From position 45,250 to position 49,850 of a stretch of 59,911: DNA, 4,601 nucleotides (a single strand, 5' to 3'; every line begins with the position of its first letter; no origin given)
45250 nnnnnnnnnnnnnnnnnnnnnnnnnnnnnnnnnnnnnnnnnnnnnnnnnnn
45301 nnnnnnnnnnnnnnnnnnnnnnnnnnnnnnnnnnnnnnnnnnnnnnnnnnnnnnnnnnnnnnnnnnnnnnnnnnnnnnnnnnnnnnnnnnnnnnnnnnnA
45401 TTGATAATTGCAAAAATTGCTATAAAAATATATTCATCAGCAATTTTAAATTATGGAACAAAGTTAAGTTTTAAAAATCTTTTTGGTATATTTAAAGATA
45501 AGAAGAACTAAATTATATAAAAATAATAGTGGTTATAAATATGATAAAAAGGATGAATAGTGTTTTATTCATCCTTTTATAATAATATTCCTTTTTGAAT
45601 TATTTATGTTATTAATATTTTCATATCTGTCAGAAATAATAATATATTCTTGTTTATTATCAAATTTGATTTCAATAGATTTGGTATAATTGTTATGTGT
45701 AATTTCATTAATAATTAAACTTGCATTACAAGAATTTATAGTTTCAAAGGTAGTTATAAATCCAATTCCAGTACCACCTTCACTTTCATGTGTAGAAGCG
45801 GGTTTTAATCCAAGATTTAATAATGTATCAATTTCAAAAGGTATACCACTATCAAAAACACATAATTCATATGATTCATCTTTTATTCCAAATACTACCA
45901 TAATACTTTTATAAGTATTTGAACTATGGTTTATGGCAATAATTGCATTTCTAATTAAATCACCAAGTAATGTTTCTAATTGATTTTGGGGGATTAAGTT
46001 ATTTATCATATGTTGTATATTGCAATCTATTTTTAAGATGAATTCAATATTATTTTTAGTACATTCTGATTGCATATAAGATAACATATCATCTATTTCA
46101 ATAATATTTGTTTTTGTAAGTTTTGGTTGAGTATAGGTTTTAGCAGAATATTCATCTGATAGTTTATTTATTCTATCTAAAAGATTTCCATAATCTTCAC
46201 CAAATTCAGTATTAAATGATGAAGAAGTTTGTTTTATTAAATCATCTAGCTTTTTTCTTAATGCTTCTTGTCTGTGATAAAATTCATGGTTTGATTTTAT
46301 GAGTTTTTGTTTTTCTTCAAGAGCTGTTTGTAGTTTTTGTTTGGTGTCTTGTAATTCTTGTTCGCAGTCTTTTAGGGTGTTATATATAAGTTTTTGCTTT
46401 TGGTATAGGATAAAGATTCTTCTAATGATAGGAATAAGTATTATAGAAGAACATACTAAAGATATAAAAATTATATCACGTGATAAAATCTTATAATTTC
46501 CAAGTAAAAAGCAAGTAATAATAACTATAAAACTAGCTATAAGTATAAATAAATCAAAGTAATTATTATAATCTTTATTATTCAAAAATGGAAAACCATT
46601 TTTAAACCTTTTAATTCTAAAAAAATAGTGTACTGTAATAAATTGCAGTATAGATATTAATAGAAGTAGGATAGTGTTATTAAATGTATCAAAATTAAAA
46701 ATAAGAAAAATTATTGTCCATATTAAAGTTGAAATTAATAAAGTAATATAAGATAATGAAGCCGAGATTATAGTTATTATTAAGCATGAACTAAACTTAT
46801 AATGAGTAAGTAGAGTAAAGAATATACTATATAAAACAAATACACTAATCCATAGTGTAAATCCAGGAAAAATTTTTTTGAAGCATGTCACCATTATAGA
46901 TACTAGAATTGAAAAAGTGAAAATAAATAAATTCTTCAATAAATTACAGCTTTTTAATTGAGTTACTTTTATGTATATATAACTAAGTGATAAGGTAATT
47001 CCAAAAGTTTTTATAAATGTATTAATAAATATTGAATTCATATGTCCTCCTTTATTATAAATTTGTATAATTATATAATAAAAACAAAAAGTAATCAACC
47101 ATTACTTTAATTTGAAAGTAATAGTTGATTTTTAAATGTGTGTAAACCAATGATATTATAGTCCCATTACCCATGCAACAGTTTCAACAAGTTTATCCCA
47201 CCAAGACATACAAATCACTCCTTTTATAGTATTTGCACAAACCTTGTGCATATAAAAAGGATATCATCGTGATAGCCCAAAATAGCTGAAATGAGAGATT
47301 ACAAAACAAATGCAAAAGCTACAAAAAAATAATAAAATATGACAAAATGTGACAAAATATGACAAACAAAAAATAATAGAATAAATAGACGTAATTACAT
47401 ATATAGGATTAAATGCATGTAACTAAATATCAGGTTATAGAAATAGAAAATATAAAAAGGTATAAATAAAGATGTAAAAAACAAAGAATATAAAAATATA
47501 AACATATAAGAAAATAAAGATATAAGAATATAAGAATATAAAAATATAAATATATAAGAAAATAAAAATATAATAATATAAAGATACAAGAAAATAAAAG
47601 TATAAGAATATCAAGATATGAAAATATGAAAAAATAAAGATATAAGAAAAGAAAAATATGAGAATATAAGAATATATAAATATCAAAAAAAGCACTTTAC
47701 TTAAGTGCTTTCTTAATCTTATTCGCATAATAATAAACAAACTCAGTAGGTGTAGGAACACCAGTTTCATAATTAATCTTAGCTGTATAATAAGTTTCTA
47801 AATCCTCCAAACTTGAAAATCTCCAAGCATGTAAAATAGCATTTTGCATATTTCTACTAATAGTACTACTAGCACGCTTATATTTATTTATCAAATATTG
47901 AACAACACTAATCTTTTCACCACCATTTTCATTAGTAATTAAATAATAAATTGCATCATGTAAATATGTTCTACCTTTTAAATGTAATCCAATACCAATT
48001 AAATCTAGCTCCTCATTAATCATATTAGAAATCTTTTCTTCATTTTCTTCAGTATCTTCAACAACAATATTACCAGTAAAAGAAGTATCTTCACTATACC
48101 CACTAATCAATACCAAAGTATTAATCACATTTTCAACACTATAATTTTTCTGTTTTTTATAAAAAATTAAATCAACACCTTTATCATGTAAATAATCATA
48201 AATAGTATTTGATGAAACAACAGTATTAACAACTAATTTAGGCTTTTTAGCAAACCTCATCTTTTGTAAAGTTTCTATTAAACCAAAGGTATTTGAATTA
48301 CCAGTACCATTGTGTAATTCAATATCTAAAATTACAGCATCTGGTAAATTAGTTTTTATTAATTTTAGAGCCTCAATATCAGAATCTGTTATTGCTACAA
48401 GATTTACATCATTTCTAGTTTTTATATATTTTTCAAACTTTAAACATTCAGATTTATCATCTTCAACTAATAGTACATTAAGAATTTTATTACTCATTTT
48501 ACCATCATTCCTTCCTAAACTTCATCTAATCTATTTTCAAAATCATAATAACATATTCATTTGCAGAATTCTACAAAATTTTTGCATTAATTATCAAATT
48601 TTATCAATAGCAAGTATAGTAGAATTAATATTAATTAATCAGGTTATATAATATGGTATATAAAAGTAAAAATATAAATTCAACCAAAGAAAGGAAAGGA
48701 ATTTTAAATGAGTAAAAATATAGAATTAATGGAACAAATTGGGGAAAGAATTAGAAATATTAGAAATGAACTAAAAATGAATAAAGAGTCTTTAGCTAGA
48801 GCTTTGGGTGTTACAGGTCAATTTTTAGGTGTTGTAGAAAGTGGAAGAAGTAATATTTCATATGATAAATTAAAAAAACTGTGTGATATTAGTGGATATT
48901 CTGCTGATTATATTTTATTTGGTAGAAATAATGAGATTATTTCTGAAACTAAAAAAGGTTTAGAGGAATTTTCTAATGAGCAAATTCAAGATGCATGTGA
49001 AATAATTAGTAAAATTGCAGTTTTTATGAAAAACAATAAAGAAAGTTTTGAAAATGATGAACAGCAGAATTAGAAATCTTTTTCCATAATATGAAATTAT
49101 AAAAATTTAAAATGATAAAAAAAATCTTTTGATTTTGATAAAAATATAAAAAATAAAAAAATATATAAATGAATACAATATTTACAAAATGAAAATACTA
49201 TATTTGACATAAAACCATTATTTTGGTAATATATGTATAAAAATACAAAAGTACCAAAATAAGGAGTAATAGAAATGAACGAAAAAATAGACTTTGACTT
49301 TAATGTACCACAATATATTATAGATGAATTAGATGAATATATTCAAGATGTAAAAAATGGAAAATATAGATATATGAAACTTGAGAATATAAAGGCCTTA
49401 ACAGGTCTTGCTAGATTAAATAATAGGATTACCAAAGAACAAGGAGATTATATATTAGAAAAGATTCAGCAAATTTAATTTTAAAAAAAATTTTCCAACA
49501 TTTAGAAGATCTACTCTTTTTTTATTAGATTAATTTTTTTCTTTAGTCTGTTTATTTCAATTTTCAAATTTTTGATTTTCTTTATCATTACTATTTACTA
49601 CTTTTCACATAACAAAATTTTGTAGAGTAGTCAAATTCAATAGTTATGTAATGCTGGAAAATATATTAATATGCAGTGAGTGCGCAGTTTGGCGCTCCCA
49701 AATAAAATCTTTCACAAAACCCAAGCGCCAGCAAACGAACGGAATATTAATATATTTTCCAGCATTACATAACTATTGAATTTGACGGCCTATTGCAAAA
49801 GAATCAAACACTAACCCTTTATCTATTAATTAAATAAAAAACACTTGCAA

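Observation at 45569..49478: Signalling module: Spo0A-like response regulator, AgrC-like polytopic kinase and a hidden 17-codon ORF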

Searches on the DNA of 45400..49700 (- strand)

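Call 63: search_rna_families(source=window, start=45400, end=49700, threshold=evalue, max_evalue=1)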
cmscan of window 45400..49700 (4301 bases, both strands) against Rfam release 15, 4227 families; matches with E-value up to 1: 0.
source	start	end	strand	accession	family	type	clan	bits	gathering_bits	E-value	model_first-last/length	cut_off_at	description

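Call 83: search_rna_families(sources=[L040, L027], threshold=gathering)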
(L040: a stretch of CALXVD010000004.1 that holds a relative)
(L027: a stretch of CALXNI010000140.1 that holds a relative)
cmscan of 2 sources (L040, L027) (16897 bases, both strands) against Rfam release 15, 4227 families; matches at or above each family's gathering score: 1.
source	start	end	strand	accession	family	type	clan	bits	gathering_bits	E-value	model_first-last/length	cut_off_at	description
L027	4027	4100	+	RF00005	tRNA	Gene; tRNA;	CL00001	73.3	29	1e-14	1-71/71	no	tRNA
